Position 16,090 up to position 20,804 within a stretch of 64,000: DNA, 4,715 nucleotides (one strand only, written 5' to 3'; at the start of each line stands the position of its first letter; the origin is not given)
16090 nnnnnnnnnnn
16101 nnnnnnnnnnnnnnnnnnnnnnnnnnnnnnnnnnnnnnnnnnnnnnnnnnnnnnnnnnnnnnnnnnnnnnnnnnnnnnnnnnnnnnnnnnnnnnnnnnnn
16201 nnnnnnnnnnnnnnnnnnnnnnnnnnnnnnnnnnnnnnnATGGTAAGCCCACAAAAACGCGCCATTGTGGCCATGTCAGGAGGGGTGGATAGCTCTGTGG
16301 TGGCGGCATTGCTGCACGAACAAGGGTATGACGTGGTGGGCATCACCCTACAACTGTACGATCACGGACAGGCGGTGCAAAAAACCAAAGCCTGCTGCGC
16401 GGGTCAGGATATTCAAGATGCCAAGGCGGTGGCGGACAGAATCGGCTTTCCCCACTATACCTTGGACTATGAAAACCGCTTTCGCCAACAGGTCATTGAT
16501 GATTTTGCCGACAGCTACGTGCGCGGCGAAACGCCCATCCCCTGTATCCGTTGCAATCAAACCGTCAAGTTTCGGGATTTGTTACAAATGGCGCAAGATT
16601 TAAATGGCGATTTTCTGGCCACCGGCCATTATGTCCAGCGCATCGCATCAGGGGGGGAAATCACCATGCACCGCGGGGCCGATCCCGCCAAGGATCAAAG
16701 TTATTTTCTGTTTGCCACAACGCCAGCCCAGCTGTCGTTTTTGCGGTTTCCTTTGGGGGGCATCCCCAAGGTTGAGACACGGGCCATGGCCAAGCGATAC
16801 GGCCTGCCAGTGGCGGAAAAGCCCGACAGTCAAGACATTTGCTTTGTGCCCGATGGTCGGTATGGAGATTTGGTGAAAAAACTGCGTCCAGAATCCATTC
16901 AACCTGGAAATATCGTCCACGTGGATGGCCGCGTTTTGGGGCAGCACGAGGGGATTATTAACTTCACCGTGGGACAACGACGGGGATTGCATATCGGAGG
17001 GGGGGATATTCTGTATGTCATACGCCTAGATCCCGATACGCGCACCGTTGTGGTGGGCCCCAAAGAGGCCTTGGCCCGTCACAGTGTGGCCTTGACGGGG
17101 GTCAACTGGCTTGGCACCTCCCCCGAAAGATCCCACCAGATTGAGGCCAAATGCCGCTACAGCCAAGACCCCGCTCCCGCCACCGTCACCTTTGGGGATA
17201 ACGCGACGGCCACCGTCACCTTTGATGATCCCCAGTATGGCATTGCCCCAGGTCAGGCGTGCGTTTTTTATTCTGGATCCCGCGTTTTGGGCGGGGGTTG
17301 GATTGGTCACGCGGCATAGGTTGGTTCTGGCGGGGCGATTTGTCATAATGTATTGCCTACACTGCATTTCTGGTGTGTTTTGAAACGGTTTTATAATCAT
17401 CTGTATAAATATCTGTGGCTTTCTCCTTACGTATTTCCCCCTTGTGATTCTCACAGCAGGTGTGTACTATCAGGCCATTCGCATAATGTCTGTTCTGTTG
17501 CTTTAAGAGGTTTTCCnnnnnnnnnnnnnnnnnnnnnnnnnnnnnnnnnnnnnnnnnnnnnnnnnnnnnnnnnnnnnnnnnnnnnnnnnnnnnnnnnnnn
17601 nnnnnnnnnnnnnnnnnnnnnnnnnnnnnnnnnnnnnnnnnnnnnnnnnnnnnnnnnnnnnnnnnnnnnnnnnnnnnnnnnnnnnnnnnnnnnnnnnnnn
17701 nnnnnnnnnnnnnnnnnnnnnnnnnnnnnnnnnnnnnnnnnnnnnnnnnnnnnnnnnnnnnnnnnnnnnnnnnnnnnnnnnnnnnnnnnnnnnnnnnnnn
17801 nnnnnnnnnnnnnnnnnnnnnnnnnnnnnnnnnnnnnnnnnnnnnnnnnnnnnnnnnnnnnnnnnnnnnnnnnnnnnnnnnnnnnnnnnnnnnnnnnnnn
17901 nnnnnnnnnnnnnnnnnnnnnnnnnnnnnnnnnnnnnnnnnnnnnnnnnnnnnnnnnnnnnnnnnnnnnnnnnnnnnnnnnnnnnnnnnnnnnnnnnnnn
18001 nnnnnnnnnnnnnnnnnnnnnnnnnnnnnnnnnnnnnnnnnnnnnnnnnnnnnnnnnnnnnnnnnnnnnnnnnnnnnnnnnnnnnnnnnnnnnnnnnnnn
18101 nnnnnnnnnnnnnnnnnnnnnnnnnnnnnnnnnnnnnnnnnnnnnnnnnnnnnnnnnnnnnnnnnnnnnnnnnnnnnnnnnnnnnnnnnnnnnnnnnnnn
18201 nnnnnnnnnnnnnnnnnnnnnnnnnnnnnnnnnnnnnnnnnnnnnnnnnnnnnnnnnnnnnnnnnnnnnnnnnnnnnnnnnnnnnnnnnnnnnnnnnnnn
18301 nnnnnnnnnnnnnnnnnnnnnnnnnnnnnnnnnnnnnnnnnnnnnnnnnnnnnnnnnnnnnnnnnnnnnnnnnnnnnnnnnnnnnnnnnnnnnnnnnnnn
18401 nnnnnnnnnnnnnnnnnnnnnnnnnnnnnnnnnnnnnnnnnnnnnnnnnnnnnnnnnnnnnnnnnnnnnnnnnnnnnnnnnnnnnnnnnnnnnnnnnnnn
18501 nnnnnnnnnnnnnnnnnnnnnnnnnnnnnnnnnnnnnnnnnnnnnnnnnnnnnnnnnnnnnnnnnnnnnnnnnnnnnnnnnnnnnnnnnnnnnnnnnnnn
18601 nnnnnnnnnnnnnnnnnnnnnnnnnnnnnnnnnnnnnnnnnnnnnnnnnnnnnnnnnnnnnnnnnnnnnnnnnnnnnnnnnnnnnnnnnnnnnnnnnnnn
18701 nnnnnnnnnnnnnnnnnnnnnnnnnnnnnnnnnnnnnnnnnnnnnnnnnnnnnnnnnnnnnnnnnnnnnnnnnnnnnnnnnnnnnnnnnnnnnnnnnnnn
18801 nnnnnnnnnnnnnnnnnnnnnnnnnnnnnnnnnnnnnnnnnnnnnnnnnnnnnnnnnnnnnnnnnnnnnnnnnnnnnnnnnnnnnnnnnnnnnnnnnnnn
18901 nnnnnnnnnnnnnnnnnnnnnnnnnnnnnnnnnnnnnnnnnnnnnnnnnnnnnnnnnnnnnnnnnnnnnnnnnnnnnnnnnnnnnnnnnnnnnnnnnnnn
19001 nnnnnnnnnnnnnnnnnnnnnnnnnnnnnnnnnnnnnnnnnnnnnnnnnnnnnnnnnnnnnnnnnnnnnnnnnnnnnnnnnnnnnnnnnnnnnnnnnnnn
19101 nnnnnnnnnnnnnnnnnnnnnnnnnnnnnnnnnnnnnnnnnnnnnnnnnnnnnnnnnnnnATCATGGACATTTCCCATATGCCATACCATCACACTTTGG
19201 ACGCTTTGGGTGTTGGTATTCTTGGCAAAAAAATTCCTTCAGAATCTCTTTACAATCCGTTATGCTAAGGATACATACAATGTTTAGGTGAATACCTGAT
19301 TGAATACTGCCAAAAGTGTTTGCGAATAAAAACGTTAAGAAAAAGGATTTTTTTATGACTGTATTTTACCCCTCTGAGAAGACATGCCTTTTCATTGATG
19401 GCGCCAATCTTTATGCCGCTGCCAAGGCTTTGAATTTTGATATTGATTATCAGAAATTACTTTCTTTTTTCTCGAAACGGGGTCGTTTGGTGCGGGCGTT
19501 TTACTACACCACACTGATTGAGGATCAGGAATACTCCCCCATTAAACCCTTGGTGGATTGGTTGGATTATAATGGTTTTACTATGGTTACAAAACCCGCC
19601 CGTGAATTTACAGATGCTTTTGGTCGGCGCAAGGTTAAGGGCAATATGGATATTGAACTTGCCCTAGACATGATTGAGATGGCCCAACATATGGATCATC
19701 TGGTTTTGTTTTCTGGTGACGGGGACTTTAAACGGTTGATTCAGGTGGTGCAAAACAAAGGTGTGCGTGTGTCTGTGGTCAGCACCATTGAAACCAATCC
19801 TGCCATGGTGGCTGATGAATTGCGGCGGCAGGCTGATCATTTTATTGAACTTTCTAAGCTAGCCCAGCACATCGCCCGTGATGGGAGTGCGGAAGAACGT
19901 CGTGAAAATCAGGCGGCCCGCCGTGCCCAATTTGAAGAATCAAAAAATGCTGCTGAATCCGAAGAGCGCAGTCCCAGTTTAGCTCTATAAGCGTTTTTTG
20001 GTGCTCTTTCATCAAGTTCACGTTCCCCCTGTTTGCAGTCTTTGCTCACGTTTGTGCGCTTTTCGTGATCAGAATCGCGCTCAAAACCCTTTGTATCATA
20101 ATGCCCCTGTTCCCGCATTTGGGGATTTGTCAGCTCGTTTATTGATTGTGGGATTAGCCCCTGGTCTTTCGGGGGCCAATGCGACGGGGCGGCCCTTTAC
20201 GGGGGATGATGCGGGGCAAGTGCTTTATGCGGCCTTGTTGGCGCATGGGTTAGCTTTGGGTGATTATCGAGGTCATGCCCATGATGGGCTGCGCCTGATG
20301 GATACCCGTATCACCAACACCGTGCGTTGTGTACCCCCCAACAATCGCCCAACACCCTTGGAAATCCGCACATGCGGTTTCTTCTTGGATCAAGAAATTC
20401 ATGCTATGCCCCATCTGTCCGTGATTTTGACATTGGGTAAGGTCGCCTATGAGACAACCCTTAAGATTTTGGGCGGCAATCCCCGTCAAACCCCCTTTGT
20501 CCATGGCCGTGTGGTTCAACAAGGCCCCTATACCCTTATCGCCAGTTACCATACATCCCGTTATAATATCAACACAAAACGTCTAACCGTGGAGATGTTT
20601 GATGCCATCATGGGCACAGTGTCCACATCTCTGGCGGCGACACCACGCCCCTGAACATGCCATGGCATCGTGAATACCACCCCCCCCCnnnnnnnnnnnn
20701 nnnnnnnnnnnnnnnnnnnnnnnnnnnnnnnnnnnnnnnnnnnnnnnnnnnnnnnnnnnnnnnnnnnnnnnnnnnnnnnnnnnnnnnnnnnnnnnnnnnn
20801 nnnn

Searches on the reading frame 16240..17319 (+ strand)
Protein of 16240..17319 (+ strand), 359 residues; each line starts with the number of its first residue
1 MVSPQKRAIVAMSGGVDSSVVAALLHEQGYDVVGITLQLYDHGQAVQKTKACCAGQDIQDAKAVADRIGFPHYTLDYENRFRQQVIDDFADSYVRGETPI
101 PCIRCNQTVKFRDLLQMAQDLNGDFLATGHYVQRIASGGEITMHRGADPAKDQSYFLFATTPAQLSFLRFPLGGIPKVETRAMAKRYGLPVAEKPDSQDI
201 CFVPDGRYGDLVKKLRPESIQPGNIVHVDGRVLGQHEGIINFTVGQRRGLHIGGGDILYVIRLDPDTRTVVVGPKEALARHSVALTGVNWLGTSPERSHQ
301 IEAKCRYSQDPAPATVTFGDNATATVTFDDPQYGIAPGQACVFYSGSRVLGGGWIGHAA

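Call 8: search_protein_families(library=pfam, proteins=[window:16240-17319:+], max_evalue=0.0001)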
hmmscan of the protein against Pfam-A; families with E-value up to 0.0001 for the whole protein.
window:16240-17319:+ (359 aa): 5 families
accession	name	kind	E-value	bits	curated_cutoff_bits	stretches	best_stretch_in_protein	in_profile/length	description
PF03054.22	tRNA_Me_trans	-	9.6e-73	244.6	20.6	1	7-204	2-201/202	tRNA methyl transferase HUP domain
PF20258.4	tRNA_Me_trans_C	-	8.9e-21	74.5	20.6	1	281-355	2-77/77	Aminomethyltransferase beta-barrel domain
PF20259.3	tRNA_Me_trans_M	-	8e-18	64.2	27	1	212-273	4-65/66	tRNA methyl transferase PRC-barrel domain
PF00733.27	Asn_synthase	-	4.5e-06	27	21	1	11-80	23-82/354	Asparagine synthase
PF06508.19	QueC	-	3.6e-05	23.8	22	1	7-54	1-49/210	Queuosine biosynthesis protein QueC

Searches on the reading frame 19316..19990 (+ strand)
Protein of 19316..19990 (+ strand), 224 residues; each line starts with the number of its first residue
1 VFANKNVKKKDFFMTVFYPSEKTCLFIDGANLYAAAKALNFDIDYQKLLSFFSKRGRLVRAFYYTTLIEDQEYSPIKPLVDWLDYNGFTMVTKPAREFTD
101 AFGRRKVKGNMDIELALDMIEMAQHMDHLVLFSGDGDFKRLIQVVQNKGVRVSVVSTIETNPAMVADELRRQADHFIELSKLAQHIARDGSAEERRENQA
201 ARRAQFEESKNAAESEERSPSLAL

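Call 3: search_protein_families(library=pfam, proteins=[window:19316-19990:+], max_evalue=0.01)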
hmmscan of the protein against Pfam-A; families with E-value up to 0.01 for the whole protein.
window:19316-19990:+ (224 aa): 1 family
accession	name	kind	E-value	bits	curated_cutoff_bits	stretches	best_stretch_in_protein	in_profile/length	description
PF01936.24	NYN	-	5.5e-39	134.4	24.2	1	22-179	1-144/145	NYN domain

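Call 4: search_protein_families(library=ncbifam, proteins=[window:19316-19990:+], max_evalue=0.01)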
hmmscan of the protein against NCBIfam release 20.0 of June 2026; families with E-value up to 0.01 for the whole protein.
window:19316-19990:+ (224 aa): 1 family
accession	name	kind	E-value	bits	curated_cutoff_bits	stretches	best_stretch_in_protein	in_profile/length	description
TIGR00288.1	TIGR00288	hypoth_equivalog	0.00073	19.4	178.45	1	106-180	84-156/160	TIGR00288 family NYN domain-containing protein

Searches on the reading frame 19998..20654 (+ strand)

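Call 3: search_protein_families(library=pfam, proteins=[window:19998-20654:+], max_evalue=0.01)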
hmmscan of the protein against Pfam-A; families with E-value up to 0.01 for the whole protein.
window:19998-20654:+ (218 aa): 1 family
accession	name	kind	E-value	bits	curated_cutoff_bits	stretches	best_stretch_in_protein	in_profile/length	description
PF03167.25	UDG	-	1.5e-24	87.1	24.3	1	40-204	2-136/141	Uracil DNA glycosylase superfamily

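Call 4: search_protein_families(library=ncbifam, proteins=[window:19998-20654:+], max_evalue=0.01)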
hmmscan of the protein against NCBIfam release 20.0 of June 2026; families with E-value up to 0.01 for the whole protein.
window:19998-20654:+ (218 aa): 3 families
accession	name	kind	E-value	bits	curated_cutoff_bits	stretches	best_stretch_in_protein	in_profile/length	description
NF040953.1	Arch_udg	equivalog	9.1e-19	67.7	250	1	34-187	20-163/184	type-4 uracil-DNA glycosylase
TIGR00758.1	UDG_fam4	subfamily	1.2e-16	60.9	125.3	1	37-187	13-148/173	uracil-DNA glycosylase, family 4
TIGR03914.1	UDG_fam_dom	hypoth_equivalog_domain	1.2e-05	25.1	189.95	1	37-153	67-175/231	UdgX family uracil-DNA binding protein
